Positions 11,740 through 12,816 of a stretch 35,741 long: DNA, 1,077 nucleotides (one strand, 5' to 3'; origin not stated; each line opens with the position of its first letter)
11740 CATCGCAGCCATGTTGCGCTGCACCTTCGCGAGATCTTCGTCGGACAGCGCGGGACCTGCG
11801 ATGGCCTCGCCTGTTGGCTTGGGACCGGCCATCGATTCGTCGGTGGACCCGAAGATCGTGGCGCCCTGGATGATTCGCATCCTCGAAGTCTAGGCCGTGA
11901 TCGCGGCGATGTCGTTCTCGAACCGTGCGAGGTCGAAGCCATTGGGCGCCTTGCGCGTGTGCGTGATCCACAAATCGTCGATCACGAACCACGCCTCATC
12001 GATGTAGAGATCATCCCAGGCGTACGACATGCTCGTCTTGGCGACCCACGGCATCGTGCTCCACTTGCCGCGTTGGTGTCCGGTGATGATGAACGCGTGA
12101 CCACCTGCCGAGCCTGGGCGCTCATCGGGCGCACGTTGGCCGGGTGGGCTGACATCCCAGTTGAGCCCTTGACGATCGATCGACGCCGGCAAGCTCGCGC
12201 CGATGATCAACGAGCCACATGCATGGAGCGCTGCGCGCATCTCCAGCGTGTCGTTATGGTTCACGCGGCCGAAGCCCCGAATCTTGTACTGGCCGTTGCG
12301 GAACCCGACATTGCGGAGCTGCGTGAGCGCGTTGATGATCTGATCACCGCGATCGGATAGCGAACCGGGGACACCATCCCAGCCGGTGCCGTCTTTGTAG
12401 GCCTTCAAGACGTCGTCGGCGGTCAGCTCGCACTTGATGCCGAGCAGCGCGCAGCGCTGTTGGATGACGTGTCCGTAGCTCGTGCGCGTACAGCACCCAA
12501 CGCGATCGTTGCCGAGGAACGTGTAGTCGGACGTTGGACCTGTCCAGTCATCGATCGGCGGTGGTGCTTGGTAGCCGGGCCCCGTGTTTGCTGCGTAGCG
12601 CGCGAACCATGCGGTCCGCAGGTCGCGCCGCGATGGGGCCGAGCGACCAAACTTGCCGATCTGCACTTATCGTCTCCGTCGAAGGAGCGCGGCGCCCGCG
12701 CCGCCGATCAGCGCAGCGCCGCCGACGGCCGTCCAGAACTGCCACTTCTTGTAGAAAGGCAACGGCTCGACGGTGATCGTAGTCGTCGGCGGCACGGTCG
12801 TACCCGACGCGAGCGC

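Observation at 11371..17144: Antisense island of membrane-tethered proteins, a papain-like peptidase and an acetyltransferase fusion embedded in the early region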

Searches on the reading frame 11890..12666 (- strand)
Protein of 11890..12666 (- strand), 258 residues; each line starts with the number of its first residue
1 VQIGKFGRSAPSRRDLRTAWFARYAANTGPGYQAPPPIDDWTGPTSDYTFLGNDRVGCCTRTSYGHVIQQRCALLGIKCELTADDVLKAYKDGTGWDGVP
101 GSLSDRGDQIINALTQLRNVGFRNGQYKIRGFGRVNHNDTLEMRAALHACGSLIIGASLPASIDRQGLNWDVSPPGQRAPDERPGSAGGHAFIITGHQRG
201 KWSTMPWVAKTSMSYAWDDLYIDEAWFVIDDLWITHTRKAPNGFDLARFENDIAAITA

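Call 5: search_protein_families(library=pfam, proteins=[window:11890-12666:-], max_evalue=0.1)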
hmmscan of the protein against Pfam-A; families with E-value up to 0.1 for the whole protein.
window:11890-12666:- (258 aa): 0 families

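Call 6: search_protein_families(library=phrogs, proteins=[window:11890-12666:-], max_evalue=0.1)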
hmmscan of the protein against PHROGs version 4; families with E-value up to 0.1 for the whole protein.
window:11890-12666:- (258 aa): 1 family
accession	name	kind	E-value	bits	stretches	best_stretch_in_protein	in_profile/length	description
phrog_19005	-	unknown function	1.3e-15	58.1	1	49-256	43-255/260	-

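Call 10: search_dna_similar(query=window:11890-12666:-, collection=phages, mode=protein, max_rows=30)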
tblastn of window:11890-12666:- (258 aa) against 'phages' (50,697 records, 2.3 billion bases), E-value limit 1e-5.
Records with a match: 1; places in all: 1; records where one place covers at least 80% of the query: 0.
Best place of each record, by identity: <60% 1.
By first word of the organism name: Caudoviricetes 1.
By host as written in the record: - 1.
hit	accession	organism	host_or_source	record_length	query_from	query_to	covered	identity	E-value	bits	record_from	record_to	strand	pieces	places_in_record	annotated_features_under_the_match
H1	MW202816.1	Caudoviricetes sp.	Manatee Spring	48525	52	256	79%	28.6%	1e-13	76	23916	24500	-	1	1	cysteine protease and beta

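Call 12: get_annotated_region(hit=H1, flank=8000)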
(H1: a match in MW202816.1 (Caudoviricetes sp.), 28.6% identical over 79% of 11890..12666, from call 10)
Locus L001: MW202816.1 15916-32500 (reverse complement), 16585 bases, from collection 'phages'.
description: Myoviridae sp. isolate ctsHD2, complete genome.
organism: Caudoviricetes sp. (NCBI taxid 2832643)
taxonomy: Viruses; Duplodnaviria; Heunggongvirae; Uroviricota; Caudoviricetes
host: -; source: Manatee Spring; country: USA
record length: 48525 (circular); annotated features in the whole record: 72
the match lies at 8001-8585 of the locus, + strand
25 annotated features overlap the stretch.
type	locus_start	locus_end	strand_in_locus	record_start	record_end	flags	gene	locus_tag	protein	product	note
CDS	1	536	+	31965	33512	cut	-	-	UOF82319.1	hypothetical protein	-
CDS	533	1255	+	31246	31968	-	-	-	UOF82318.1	hypothetical protein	-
CDS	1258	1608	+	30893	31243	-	-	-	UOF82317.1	hypothetical protein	-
CDS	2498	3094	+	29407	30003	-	-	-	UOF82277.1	phage baseplate component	-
CDS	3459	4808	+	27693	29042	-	-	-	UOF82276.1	baseplate wedge protein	-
CDS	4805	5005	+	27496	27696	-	-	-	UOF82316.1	hypothetical protein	-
CDS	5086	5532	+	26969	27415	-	-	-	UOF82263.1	coil containing protein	-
CDS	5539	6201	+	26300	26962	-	-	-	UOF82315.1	hypothetical protein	-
CDS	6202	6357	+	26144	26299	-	-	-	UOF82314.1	hypothetical protein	-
CDS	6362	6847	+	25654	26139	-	-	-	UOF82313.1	hypothetical protein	-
CDS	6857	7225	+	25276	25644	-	-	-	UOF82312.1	hypothetical protein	-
CDS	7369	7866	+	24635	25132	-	-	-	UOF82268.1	N-acetylmuramoyl-L-alanine amidase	-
CDS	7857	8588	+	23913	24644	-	-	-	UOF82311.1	cysteine protease and beta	-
CDS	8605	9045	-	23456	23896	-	-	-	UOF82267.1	deoxycytidylate deaminase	-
CDS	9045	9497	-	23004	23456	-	-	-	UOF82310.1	hypothetical protein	-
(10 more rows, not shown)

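Call 13: find_related_loci(query=window:11890-12666:-, collection=viral_contigs, flank=10000)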
Query window:11890-12666:- (258 aa) in viral_contigs; peptide patterns used: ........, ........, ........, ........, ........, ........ (x = any residue, [..] = any of these).
8 stretches matched a pattern; 3 encode a relative of the query (tblastn E <= 1e-3); 3 distinct loci.
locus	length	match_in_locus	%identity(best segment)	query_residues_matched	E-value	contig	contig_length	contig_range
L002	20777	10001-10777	79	1-258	2e-141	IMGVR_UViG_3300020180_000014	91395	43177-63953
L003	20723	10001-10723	76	1-245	3e-128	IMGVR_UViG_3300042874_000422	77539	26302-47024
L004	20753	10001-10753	74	1-256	4e-123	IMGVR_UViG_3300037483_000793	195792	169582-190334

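Call 18: search_solved_structures(query=window:11890-12666:-, max_evalue=1, show_alignments=2)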
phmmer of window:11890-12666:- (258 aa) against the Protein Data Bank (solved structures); distinct sequences matched with E-value up to 1: 7.
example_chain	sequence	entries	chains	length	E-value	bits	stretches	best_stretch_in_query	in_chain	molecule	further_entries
6zck_C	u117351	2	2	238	0.0083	19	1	172-224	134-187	Capsid protein VP3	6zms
2zxh_A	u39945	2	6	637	0.072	15.9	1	5-60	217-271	tRNA uridine 5-carboxymethylaminomethyl modification enzyme mnmG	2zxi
7c80_C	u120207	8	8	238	0.083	15.7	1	172-227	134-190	VP3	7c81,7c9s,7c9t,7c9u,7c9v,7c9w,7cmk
7nul_3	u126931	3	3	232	0.68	12.7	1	169-224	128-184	P1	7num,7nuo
6ilj_C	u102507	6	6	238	0.7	12.7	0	172-226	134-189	Capsid protein VP3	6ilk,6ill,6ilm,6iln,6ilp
1d3i_3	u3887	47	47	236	0.71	12.7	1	169-224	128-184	PROTEIN (RHINOVIRUS 14 COAT PROTEIN VP3) | HUMAN RHINOVIRUS 14 COAT PROTEIN (SUBUNIT VP3) | COAT PROTEIN VP3 (P1C)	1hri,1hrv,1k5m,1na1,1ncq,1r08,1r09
1rhi_3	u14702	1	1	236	0.74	12.6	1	168-225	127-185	HUMAN RHINOVIRUS 3 COAT PROTEIN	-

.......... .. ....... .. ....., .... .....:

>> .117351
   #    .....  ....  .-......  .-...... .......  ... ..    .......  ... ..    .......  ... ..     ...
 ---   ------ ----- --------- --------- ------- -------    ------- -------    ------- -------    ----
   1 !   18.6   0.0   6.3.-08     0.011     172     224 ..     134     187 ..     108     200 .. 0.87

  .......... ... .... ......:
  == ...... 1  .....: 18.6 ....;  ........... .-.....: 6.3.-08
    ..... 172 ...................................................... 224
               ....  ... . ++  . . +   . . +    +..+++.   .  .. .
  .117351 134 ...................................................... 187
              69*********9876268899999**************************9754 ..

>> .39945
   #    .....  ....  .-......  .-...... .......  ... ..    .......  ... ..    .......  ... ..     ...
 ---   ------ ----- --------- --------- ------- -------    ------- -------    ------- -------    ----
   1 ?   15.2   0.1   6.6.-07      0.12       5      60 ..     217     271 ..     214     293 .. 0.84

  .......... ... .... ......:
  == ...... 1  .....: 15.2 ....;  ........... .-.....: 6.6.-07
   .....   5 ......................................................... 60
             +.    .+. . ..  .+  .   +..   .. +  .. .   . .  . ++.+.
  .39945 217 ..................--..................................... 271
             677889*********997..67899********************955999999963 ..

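Call 21: find_homologous_proteins(query=window:11890-12666:-, max_evalue=0.001)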
Query window:11890-12666:- (258 aa): 44 proteins with E <= 0.001 among 281 candidates.
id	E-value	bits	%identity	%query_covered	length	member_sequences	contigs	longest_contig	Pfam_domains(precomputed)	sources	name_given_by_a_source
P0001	5.5e-179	612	100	100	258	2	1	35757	-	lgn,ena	-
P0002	3.9e-151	520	84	100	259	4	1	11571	-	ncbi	-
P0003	5.1e-150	517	85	97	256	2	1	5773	-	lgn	-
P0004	1.6e-140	486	79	100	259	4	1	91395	-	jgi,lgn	-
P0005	3.8e-140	484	78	100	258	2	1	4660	-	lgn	-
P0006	3.2e-134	465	74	95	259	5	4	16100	-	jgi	jgi:hypothetical protein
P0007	1.9e-133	462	74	100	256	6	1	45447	-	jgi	jgi:hypothetical protein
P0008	9.6e-133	460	77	100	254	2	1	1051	-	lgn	-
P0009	1.7e-132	459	76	97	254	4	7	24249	-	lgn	-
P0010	1.9e-128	446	75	94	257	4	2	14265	-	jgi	jgi:hypothetical protein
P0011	1.3e-127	443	74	100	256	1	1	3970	-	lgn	-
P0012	1.5e-126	440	74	100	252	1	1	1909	-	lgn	-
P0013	2.0e-124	433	73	95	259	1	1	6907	-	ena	-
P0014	3.4e-122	425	81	83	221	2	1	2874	-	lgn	-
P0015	9.9e-122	424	71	95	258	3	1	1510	-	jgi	jgi:hypothetical protein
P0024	3.5e-117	409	69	97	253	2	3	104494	-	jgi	jgi:hypothetical protein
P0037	3.5e-107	376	66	99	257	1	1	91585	-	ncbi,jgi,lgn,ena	jgi:hypothetical protein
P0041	8.8e-77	276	52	98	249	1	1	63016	-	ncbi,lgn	-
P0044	9.7e-28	116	33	99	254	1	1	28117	-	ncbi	-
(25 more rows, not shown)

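Call 22: find_encoding_contigs(protein=P0041, flank=8000, max_places=2)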
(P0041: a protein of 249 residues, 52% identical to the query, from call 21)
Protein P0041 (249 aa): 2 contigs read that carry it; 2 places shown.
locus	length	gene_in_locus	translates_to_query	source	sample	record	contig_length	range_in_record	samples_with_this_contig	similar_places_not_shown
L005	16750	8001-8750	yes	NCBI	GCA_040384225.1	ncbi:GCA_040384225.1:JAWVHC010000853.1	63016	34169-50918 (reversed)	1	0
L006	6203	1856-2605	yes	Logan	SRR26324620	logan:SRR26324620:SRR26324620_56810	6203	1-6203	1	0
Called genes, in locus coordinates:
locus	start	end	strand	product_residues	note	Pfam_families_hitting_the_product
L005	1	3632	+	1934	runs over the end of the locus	PF13550:Phage-tail_3, PF23666:Rcc01698_C (faint)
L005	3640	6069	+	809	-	PF13385:Laminin_G_3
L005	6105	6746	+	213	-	-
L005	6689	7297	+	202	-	-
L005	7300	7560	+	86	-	-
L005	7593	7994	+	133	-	-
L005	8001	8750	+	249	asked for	-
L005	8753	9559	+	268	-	-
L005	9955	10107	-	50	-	-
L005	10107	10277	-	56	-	-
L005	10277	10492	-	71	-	-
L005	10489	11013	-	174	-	-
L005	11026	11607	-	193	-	-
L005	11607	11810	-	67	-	-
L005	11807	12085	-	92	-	-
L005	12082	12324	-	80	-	-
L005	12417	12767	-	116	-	-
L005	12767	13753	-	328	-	-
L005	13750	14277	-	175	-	-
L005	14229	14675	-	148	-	PF12957:DUF3846 (faint)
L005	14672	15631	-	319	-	-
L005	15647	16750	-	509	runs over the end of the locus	-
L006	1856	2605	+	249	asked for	-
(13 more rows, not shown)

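Call 23: find_encoding_contigs(protein=P0044, flank=8000, max_places=2)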
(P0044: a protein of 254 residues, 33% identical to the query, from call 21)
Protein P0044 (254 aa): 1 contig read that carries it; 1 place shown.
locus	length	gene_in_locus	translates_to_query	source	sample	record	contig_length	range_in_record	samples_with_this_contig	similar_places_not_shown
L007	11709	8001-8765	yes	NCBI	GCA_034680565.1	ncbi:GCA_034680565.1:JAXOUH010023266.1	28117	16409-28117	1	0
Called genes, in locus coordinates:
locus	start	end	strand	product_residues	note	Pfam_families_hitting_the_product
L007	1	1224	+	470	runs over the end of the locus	PF04865:Baseplate_J (weak), PF26078:Baseplate_J_M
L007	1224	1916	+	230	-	-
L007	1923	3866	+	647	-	-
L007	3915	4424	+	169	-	-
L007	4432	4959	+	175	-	-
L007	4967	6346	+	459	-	-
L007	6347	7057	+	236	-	-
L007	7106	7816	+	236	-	-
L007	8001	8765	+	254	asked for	-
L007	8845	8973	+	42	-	-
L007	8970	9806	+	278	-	-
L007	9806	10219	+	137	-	-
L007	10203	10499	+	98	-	-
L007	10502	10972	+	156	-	-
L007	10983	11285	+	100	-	-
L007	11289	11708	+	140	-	?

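Call 25: search_protein_families(library=pfam, proteins=[L003:8707-9606:+, L005:8753-9559:+, L007:8970-9806:+, L001:7369-7866:+, L005:6689-7297:+, L005:6105-6746:+, L007:6347-7057:+], max_evalue=0.01)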
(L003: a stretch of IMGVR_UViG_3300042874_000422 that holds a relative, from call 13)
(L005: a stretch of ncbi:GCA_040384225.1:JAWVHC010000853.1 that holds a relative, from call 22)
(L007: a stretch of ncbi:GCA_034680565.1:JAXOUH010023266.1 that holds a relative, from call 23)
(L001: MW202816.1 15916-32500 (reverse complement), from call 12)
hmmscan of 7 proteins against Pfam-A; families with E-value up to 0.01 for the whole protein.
L003:8707-9606:+ (299 aa): 3 families
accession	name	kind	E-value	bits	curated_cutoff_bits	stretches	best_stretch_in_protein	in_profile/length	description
PF01471.23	PG_binding_1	-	1.2e-11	45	23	1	256-290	21-55/57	Putative peptidoglycan binding domain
PF01183.26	Glyco_hydro_25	-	5.7e-09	37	27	1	31-215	20-171/180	Glycosyl hydrolases family 25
PF09374.15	PG_binding_3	-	3.6e-05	24.3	24.6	1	246-272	3-34/76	Predicted Peptidoglycan domain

L005:8753-9559:+ (268 aa): 0 families

L007:8970-9806:+ (278 aa): 1 family
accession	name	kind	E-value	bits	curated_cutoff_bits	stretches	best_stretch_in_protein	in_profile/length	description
PF01510.30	Amidase_2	-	7.2e-05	23.6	26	1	98-218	34-104/131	N-acetylmuramoyl-L-alanine amidase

L001:7369-7866:+ (165 aa): 1 family
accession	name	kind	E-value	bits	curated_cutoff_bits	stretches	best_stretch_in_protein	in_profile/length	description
PF01510.30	Amidase_2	-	1.5e-19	71.1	26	1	10-152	37-131/131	N-acetylmuramoyl-L-alanine amidase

L005:6689-7297:+ (202 aa): 0 families

L005:6105-6746:+ (213 aa): 0 families

L007:6347-7057:+ (236 aa): 1 family
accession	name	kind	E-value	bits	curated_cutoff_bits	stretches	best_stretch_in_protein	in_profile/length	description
PF10046.14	BLOC1_2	-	0.0024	18.6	33.4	1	93-152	35-94/96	Biogenesis of lysosome-related organelles complex-1 subunit 2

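Call 26: find_encoding_contigs(protein=P0037, flank=8000, max_places=1)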
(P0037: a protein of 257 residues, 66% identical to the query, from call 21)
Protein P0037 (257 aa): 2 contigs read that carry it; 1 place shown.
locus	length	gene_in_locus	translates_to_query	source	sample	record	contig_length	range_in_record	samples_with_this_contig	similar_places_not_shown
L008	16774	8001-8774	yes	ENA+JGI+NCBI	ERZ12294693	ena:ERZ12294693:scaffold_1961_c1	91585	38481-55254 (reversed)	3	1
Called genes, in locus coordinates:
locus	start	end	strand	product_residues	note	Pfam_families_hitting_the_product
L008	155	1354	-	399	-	PF00535:Glycos_transf_2 (weak)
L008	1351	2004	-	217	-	-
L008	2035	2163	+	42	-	-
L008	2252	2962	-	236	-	-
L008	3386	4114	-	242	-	-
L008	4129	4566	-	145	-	-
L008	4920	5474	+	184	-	-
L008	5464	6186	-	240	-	-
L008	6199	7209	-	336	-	-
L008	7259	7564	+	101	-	-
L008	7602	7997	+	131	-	-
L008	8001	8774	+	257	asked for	-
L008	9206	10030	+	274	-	-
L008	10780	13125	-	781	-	PF07282:Cas12f1-like_TNB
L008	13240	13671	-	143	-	-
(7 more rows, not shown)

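Call 27: find_encoding_contigs(protein=P0024, flank=8000, max_places=1)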
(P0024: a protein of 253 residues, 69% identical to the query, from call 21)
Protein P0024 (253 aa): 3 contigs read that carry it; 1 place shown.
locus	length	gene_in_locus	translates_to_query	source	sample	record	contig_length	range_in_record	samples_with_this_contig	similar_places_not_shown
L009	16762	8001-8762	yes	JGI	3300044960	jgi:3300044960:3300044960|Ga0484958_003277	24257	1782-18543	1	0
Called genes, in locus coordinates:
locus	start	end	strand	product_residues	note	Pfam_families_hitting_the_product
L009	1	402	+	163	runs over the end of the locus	-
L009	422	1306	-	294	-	-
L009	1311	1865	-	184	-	-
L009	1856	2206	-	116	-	-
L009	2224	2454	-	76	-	-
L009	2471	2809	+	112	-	-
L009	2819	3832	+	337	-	PF12760:Zn_ribbon_IS1595, PF12762:DDE_Tnp_IS1595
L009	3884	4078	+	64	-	-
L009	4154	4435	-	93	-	-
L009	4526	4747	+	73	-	-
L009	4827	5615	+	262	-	-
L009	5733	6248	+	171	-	PF01551:Peptidase_M23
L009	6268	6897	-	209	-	PF00959:Phage_lysozyme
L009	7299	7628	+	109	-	-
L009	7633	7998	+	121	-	-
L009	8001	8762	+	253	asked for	-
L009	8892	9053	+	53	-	-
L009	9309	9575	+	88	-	-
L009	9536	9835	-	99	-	-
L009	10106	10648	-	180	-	-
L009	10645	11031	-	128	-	-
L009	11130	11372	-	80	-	-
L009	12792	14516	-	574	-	-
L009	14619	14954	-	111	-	-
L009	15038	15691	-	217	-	-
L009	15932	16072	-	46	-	-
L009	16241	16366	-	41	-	-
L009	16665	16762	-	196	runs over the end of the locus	-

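Call 28: find_encoding_contigs(protein=P0002, flank=8000, max_places=1)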
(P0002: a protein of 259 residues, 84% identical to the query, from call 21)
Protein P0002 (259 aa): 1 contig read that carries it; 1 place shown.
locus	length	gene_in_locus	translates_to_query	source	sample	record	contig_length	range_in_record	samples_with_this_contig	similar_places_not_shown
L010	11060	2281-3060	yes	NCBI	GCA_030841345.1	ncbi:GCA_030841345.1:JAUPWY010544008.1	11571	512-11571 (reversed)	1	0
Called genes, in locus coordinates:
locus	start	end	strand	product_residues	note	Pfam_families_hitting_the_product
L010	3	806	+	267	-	?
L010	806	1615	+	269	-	-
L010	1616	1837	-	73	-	-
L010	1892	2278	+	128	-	-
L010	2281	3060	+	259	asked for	-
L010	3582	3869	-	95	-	PF07866:DUF1653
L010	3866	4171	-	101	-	-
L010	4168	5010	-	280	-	-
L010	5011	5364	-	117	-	-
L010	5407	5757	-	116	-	-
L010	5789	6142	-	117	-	-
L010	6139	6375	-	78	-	PF03551:PadR (faint)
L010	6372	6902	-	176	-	-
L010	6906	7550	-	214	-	-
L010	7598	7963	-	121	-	-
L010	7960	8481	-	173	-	PF06908:YpsA, PF02481:DNA_processg_A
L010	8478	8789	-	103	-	-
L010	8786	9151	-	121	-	-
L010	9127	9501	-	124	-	-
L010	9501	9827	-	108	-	-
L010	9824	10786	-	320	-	-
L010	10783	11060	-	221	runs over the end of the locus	-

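Call 33: search_solved_structures(query=A1, max_evalue=10, show_alignments=2)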
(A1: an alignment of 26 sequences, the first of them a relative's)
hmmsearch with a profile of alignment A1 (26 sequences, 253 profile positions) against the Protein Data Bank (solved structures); distinct sequences matched with E-value up to 10: 12.
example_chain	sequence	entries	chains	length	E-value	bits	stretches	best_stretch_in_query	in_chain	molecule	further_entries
3ois_A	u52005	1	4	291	0.0056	19.2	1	120-231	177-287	Cysteine protease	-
7c80_C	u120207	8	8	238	0.22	14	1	180-223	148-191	VP3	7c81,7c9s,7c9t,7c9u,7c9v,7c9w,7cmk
6zck_C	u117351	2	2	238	0.32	13.5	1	168-221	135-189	Capsid protein VP3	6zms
1rhi_3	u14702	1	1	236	0.37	13.3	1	168-221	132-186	HUMAN RHINOVIRUS 3 COAT PROTEIN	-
7dpf_3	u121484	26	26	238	0.51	12.8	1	169-222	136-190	VP3 | Genome polyprotein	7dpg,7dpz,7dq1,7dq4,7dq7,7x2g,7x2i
9fjd_3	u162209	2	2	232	0.51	12.8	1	169-222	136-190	Capsid protein VP3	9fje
9fjc_3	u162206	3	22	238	0.54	12.7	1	169-222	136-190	Capsid protein VP3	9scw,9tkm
7c9z_C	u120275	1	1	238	0.89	12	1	170-222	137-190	VP3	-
6ilo_C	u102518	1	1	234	1.1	11.7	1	176-222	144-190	Capsid protein VP3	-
6ilj_C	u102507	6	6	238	1.1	11.6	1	176-222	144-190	Capsid protein VP3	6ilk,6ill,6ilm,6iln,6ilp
7nul_3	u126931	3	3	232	1.6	11.2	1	168-218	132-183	P1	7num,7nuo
1d3i_3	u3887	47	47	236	1.6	11.2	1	168-218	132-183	PROTEIN (RHINOVIRUS 14 COAT PROTEIN VP3) | HUMAN RHINOVIRUS 14 COAT PROTEIN (SUBUNIT VP3) | COAT PROTEIN VP3 (P1C)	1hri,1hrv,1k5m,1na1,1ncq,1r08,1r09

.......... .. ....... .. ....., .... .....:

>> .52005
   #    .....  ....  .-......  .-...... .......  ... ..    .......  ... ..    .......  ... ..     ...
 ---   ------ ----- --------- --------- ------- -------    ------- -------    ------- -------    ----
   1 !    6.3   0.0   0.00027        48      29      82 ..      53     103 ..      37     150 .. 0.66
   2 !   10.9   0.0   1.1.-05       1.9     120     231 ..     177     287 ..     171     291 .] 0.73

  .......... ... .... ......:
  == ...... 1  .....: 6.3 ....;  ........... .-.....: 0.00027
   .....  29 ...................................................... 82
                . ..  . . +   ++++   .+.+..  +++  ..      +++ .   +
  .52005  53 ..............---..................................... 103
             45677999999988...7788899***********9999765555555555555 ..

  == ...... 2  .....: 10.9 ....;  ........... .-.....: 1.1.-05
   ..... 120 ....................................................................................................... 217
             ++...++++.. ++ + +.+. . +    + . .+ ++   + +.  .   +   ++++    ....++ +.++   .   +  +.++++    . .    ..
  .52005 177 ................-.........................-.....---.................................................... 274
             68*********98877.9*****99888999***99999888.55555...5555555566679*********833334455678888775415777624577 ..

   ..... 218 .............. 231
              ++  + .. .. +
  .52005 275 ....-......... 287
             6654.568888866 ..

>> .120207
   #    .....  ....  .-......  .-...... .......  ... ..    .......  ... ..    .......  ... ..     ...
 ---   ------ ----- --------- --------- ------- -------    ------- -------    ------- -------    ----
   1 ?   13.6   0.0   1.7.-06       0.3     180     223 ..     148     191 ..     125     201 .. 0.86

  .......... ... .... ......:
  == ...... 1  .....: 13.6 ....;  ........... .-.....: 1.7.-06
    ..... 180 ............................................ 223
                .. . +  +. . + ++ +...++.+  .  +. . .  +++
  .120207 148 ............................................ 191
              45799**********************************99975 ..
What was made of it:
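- On Papain family cysteine peptidase (MEROPS C1 / Pfam PF00112), for g6: The alignment to 3ois puts these on the catalytic motifs (call 33).
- Closest known: Xylellain and other papain-family. Same: Profile hit to 3ois aligns G-x-C-T and G-G-H-A around the catalytic Cys and His (call 33).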

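Call 34: find_related_loci(query=A1, collection=genome_contigs, flank=8000)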
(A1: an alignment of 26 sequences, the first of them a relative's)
Query A1 (258 aa) in genome_contigs; peptide patterns used: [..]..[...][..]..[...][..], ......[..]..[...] (x = any residue, [..] = any of these).
38 stretches matched a pattern, but none encodes a relative of the query by tblastn (E <= 1e-3).
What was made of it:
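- Tried and rejected: A genome_contigs scan with profile patterns found none (call 34), so the host could not be read from prophages.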
